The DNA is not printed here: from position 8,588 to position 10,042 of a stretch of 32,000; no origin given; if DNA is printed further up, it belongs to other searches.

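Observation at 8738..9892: Orphan CARF plus PD-(D/E)xK nuclease (Card1/Can2-like) as transposon cargo, with no Cas10, CRISPR array or other signal synthase in 32 kb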

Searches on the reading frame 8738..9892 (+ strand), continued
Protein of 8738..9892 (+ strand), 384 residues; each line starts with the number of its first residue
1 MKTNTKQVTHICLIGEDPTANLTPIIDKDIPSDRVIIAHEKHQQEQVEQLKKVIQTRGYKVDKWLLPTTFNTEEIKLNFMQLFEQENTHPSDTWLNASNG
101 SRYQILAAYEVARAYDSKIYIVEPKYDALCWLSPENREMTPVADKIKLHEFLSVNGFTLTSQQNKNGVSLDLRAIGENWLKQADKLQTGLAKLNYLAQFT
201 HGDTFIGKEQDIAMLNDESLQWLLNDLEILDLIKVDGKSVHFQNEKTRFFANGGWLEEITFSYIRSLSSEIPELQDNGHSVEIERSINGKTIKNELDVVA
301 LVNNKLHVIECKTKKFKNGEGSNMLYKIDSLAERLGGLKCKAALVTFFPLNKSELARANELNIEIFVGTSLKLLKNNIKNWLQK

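Call 50: search_solved_structures(query=L088:9579-10718:+, max_evalue=0.001)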
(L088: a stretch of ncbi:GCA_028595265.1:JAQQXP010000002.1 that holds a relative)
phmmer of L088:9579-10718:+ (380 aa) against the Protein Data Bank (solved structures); distinct sequences matched with E-value up to 0.001: 3.
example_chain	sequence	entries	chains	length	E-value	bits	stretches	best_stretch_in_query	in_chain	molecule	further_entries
1xmx_A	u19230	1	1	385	1.8e-68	234.2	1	3-378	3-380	hypothetical protein VC1899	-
7bdv_A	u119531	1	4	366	3.8e-25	91.7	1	6-360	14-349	Can2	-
8z4i_A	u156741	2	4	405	3.1e-07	32.7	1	232-363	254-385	CARF-domain cantaining dual-activated nuclease | CARF-domain containing dual-activated nuclease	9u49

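Call 56: find_related_loci(query=A3, collection=metagenome_contigs, flank=8000)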
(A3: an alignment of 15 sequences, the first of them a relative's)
Query A3 (515 aa) in metagenome_contigs; peptide patterns used: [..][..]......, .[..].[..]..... (x = any residue, [..] = any of these).
600 stretches matched a pattern (row limit reached: there are more); 420 encode a relative of the query (tblastn E <= 1e-3); the best 80 are kept; 80 distinct loci.
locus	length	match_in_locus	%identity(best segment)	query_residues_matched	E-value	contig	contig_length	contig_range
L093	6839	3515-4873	58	5-460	1e-174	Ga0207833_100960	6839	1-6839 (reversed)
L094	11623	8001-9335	47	8-458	6e-134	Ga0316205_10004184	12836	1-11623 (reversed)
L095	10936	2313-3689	44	3-468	6e-131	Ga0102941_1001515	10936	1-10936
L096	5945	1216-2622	43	8-479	7e-131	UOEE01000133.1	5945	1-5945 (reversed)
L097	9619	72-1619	40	8-514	2e-125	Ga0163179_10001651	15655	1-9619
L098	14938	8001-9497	42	8-502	4e-125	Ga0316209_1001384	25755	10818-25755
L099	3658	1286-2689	43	1-477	2e-128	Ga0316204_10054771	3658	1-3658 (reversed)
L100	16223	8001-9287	44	8-441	1e-123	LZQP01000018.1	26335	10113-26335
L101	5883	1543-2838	44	8-441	2e-121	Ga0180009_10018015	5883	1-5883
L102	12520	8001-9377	42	8-470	1e-120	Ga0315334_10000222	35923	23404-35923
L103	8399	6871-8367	40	8-515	4e-120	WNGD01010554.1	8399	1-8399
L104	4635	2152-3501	42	8-460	2e-121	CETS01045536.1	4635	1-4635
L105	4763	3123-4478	42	8-461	7e-121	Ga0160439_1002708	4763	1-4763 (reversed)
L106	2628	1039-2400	41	8-466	3e-125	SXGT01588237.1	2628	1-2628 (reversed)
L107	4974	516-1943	40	8-494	9e-120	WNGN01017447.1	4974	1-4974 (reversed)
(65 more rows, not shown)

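Call 65: search_protein_families(library=pfam, proteins=[L098:2770-5703:-, L098:7339-7956:+, L098:10415-12388:+, L098:13847-14893:-, L088:15523-17304:+, L093:1290-3401:+, L093:5072-6331:+, L094:9457-10149:+, L095:3740-4465:+, L089:7318-7995:+], max_evalue=0.01)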
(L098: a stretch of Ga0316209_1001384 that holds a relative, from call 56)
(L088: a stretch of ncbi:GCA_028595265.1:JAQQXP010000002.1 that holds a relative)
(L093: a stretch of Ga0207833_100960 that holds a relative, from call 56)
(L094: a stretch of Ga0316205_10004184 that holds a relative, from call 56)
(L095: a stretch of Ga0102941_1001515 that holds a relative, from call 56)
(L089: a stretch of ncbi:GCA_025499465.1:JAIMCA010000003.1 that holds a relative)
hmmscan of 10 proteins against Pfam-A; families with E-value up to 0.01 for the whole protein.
L098:2770-5703:- (977 aa): 3 families
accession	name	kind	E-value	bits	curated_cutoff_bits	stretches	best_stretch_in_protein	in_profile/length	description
PF01867.21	Cas_Cas1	-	1e-72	245.1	22.3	1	659-929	1-279/283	CRISPR associated protein Cas1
PF00078.32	RVT_1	-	2.1e-40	139.1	29.6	1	383-588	1-203/205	Reverse transcriptase (RNA-dependent DNA polymerase)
PF10040.14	CRISPR_Cas6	-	0.00024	22.2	25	1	207-292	34-89/89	CRISPR-associated endoribonuclease Cas6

L098:7339-7956:+ (205 aa): 0 families

L098:10415-12388:+ (657 aa): 1 family
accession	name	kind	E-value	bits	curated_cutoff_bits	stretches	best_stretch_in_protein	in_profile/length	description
PF04552.19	Sigma54_DBD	-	1.4e-20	74.1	22.8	1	579-645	94-159/160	Sigma-54, DNA binding domain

L098:13847-14893:- (348 aa): 2 families
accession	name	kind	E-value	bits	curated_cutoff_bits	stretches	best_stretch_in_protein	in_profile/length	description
PF13635.12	DUF4143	-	6.5e-44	149.9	28.1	1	137-296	1-159/160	Domain of unknown function (DUF4143)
PF13173.12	AAA_14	-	2.7e-14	53.7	27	1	10-74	64-127/129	AAA domain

L088:15523-17304:+ (593 aa): 1 family
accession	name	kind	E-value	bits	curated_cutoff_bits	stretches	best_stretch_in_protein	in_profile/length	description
PF23634.1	PH_CERLI1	-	0.00063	20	27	1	465-515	16-66/111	CERLI1-like PH domain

L093:1290-3401:+ (703 aa): 3 families
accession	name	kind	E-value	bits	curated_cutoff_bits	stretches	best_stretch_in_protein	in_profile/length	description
PF13620.12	CarboxypepD_reg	-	1.4e-12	48.2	32.3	2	452-498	2-50/82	Carboxypeptidase regulatory-like domain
PF20598.4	DUF6795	-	0.0013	19.5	27.4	0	459-499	7-50/103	Domain of unknown function (DUF6795)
PF13715.12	CarbopepD_reg_2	-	0.0028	18.1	32.2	0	452-504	1-52/88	CarboxypepD_reg-like domain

L093:5072-6331:+ (419 aa): 4 families
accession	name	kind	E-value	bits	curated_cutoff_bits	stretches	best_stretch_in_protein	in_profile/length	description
PF09652.15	Cas_VVA1548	-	2.4e-14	53.7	25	1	9-106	2-90/91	Putative CRISPR-associated protein (Cas_VVA1548)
PF06956.16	RtcR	-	3.9e-05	23.6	23.1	1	284-403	24-140/183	Regulator of RNA terminal phosphate cyclase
PF19810.5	HFX_2341_N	-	0.00028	21.8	30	1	297-403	20-119/120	HFX_2341-like, N-terminal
PF22662.2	Csa3_N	-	0.00028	21.3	27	1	288-397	14-116/120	Csa3 CRISPR-associated Rossmann-like domain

L094:9457-10149:+ (230 aa): 1 family
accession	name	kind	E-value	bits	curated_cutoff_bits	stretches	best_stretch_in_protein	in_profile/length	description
PF18624.6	CdiI_4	-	0.00053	20.8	25.9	0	145-224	4-82/103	CDI immunity protein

L095:3740-4465:+ (241 aa): 0 families

L089:7318-7995:+ (225 aa): 0 families

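Call 67: predict_structure(alignment_id=A1)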
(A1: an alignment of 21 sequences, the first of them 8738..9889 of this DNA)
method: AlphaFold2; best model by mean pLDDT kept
length: 384 residues; sequences in the alignment: 21
mean_pLDDT: 90.8   pTM: 0.86
mean pLDDT of the five models: 90.8, 90.7, 89.8, 89.2, 87.6
residues with pLDDT >= 90: 269; 70-90: 109; 50-70: 2; < 50: 4
segments of 3 or more residues with pLDDT < 50: 1-4
pLDDT, mean of each block of 10 residues (from residue 1): 67 90 88 95 93 92 95 96 91 93 95 95 87 91 87 92 91 93 87 91 85 95 96 94 93 94 95 93 91 94 92 82 87 82 91 92 90 94 93
secondary structure, 60 per line:
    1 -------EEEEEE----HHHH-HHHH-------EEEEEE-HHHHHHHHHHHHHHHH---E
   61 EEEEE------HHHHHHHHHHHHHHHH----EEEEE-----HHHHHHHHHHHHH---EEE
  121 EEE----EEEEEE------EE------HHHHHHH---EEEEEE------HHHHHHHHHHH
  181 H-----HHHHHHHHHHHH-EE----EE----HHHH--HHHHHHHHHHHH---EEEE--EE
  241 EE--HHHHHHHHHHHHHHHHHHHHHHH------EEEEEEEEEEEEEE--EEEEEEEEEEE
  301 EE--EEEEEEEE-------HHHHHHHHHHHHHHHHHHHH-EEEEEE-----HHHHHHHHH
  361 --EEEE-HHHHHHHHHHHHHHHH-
elements in order: E8-13 H18-21 H23-26 E34-39 H41-56 E60-65 H72-87 E92-96 H102-114 E118-123 E128-133 H148-154 E158-163 H170-181 H187-198 H212-215 H218-229 E233-236 E239-242 H245-267 E274-287 E290-302 E305-312 H320-339 E341-346 H352-360 E363-366 H368-383

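Call 71: fold_search(model_id=the predicted structure, library=pdb)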
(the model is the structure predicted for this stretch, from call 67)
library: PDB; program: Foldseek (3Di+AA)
matches with E <= 10: 1630; with E <= 0.001: 53
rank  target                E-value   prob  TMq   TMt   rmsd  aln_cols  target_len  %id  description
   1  1xmx                  8.0e-42  1.00  0.90  0.91   2.0       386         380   34  Crystal structure of protein VC1899 from Vibrio cholerae (released 2004-11-16)
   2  7bdv_B                9.0e-29  1.00  0.76  0.85   3.6       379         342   24  Structure of Can2 from Sulfobacillus thermosulfidooxidans in complex with cyclic tetra-adenylate (cA4) (released 2021-03-03)
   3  7bdv_A                3.0e-28  1.00  0.76  0.82   3.7       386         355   25  Structure of Can2 from Sulfobacillus thermosulfidooxidans in complex with cyclic tetra-adenylate (cA4) (released 2021-03-03)
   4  7bdv_D                5.4e-28  1.00  0.73  0.82   3.9       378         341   24  Structure of Can2 from Sulfobacillus thermosulfidooxidans in complex with cyclic tetra-adenylate (cA4) (released 2021-03-03)
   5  7bdv_C                2.4e-27  1.00  0.74  0.83   4.5       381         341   24  Structure of Can2 from Sulfobacillus thermosulfidooxidans in complex with cyclic tetra-adenylate (cA4) (released 2021-03-03)
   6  9u49_A                5.7e-24  1.00  0.82  0.79   3.6       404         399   16  crystal structure of Cdn1 in complex with cA4 (released 2026-02-04)
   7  6xl1_A                2.4e-21  1.00  0.69  0.71   5.1       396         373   21  crystal structure of cA4-activated Card1(D294N) (released 2020-12-30)
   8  8bao_B                4.7e-20  1.00  0.69  0.72   5.4       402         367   15  Dysgonamonadaceae bacterium CRISPR ancillary nuclease 2 (released 2022-11-30)
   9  6wxw_A                5.7e-20  1.00  0.66  0.67   6.0       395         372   20  crystal structure of apo Card1 (released 2020-12-30)
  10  8z4i_A                8.1e-20  1.00  0.47  0.47  16.9       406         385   15  crystal structure of Cdn1 in complex with cA3 (released 2026-02-04)
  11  8bao_A                4.5e-19  1.00  0.70  0.73   5.4       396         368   16  Dysgonamonadaceae bacterium CRISPR ancillary nuclease 2 (released 2022-11-30)
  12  8q3z_A                5.2e-18  1.00  0.69  0.62   7.2       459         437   16  Crystal structure of cA4-bound Can2 from Thermoanaerobacter brockii (released 2023-11-22)
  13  8q43_B                5.5e-18  1.00  0.70  0.64   6.1       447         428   14  Crystal structure of cA4-bound Can2 (E341A) in complex with oligo-C DNA (released 2023-11-22)
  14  8z4i_B                7.0e-18  1.00  0.48  0.47  16.9       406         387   15  crystal structure of Cdn1 in complex with cA3 (released 2026-02-04)
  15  8q44_B                9.9e-18  1.00  0.69  0.62   6.4       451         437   16  Crystal structure of cA4-bound Can2 (E364R) in complex with oligo-T DNA (released 2023-11-22)
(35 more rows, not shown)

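Call 74: search_protein_families(library=pfam, alignment_id=A4, max_evalue=0.001)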
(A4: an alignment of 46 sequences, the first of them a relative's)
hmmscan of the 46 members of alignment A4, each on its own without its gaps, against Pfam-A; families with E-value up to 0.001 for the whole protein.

A. member 1, L088:9579-10718:+ (380 aa): 1 family
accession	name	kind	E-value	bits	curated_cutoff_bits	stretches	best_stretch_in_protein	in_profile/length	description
PF09002.17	Card1_endonuc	-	1e-32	113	26.4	1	241-378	3-134/136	Card1-like, endonuclease domain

B. families by the number of members that match (of 46 scanned): 44 families (the first 25 are shown)
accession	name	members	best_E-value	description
PF09002.17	Card1_endonuc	2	1e-32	Card1-like, endonuclease domain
PF01936.24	NYN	2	1.7e-06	NYN domain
PF12708.12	Pect-lyase_RHGA_epim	1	2.1e-34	Rhamnogalacturonase A/epimerase, pectate lyase-like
PF03031.24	NIF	1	3.6e-34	NLI interacting factor-like phosphatase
PF01734.28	Patatin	1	1.7e-26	Patatin-like phospholipase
PF08960.15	STIV_B116-like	1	3.5e-24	STIV B116-like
PF08241.18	Methyltransf_11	1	5.1e-23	Methyltransferase domain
PF13649.12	Methyltransf_25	1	1.5e-20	Methyltransferase domain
PF13847.12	Methyltransf_31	1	2.4e-18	Methyltransferase domain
PF08242.18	Methyltransf_12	1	3.5e-16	Methyltransferase domain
PF09623.16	Cas_NE0113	1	2.3e-15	CRISPR-associated protein NE0113 (Cas_NE0113)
PF13489.12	Methyltransf_23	1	2.7e-15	Methyltransferase domain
PF09652.15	Cas_VVA1548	1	2.4e-14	Putative CRISPR-associated protein (Cas_VVA1548)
PF23400.1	CARF_Card1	1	4.9e-14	Card1 CARF domain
PF01022.26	HTH_5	1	2.1e-13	Bacterial regulatory protein, arsR family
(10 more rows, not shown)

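Call 81: search_protein_families(library=padloc, proteins=[L085:3872-8020:-, L082:10472-13990:+, L082:14055-18854:+, L002:12244-15237:-, L093:5072-6328:+], max_evalue=0.001)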
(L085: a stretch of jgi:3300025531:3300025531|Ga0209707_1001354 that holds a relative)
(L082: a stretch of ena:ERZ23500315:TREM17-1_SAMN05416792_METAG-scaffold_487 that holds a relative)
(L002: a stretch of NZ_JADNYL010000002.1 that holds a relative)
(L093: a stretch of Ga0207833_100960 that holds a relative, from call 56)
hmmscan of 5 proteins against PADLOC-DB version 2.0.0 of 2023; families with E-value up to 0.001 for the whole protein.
L085:3872-8020:- (1382 aa): 0 families

L082:10472-13990:+ (1172 aa): 1 family
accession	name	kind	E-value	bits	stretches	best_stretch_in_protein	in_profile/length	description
PDLC03920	MkoA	-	2.1e-40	136.9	2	836-1140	796-1107/1112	-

L082:14055-18854:+ (1599 aa): 0 families

L002:12244-15237:- (997 aa): 0 families

L093:5072-6328:+ (419 aa): 31 families (the best 25 are shown)
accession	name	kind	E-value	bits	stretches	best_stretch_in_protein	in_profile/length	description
PDLC01940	CARF8--CARF_CSX16_TM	-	5.5e-42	142.2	1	30-402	20-375/390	-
PDLC01053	Csx1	-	3.5e-27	94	1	188-406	50-203/212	TM+CARF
PDLC01168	CARF_2M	-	1.8e-22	78.2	1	154-406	17-191/200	"CARF, 2 TMs"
PDLC01062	Csx16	-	5.1e-16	57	1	9-107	5-94/98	a.k.a. cas_VVA1548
PDLC01635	Csx16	-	2.9e-15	54.4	1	9-106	2-90/91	"CAS-I,CAS-III; associated"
PDLC01842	CARF2--CARF_HEPN_CSX16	-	3e-14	50.9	1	30-106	403-474/478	-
PDLC01947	CARF8--CARF_TM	-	1.2e-13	49.3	1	278-405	106-238/248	-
PDLC01802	CARF1--CARF_HEPN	-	7.2e-13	46.1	1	298-405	23-121/388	-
PDLC01356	Csx16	-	2.1e-12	45.3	1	9-97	2-83/90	"CAS-I,CAS-III; associated"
PDLC01031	Csx1/Csm6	-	5e-10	37.4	1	287-399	14-114/357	CARF+HEPN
PDLC01970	CARF_TM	-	1.1e-09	36.9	1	152-405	12-163/179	-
PDLC01360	Csx1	-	3.8e-09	34.1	1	299-403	11-102/365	CAS-III; associated_signaling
PDLC01880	CARF4--CARF_PDDEXK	-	3e-08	31.4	1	293-407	20-121/364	-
PDLC01941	CARF8--CARF_TM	-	7.1e-08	30.3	1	290-407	131-243/248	-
PDLC01639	Csx1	-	8.5e-08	29.6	1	301-403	13-103/361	CAS-III; associated_signaling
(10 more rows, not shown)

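Call 83: find_homologous_proteins(query=L085:3872-8020:-, max_evalue=0.00001)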
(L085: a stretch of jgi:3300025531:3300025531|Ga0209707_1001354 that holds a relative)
Query L085:3872-8020:- (1382 aa): 1 proteins with E <= 0.00001 among 8000 candidates.
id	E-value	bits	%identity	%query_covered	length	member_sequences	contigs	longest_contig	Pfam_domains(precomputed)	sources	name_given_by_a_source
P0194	0.0e+0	3101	100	100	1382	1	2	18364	-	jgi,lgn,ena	-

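Call 89: search_solved_structures(query=L088:15523-17304:+, max_evalue=1)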
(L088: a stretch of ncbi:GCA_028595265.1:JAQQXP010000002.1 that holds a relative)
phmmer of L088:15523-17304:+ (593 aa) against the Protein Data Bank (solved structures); distinct sequences matched with E-value up to 1: 0.

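Call 90: search_solved_structures(query=L088:10703-11041:+, max_evalue=0.01)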
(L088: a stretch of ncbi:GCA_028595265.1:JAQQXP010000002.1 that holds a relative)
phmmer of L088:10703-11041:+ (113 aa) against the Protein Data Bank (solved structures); distinct sequences matched with E-value up to 0.01: 4.
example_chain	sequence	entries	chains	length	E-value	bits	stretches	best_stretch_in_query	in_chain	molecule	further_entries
2j6b_A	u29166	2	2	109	2.9e-20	75.7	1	8-105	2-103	AFV3-109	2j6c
2j85_A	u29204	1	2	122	3.2e-08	37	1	41-100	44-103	STIV B116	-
2x4i_A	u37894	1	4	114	1.8e-05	28.1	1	39-97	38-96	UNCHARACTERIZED PROTEIN 114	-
6scf_A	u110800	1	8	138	0.0008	22.9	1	38-97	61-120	Uncharacterized protein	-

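Call 91: find_encoding_contigs(protein=P0077, flank=10000, max_places=1)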
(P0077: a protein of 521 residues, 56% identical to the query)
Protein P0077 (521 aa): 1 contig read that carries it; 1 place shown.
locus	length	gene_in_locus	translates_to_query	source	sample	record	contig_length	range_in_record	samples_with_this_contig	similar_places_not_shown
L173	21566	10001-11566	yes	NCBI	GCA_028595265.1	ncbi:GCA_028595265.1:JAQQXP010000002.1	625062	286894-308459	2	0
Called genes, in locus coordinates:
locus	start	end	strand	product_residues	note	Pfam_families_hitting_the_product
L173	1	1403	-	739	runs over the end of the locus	PF13185:GAF_2 (weak), PF01590:GAF, PF05157:MshEN (faint), PF00437:T2SSE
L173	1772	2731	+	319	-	PF01694:Rhomboid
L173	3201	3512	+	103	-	PF00338:Ribosomal_S10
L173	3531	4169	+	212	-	PF00297:Ribosomal_L3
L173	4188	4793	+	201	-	PF00573:Ribosomal_L4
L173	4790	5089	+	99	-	PF00276:Ribosomal_L23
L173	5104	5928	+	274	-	PF00181:Ribosomal_L2_N, PF03947:Ribosomal_L2_C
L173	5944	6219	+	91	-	PF00203:Ribosomal_S19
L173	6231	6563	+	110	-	PF00237:Ribosomal_L22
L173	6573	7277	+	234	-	PF07650:KH_2, PF00189:Ribosomal_S3_C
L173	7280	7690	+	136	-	PF00252:Ribosomal_L16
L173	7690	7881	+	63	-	PF00831:Ribosomal_L29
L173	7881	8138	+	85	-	PF00366:Ribosomal_S17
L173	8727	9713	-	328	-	PF00561:Abhydrolase_1, PF12146:Hydrolase_4 (weak), PF12697:Abhydrolase_6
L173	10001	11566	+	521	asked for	PF02534:T4SS-DNA_transf, PF10412:TrwB_AAD_bind, PF12696:TraG-D_C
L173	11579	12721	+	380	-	PF09002:Card1_endonuc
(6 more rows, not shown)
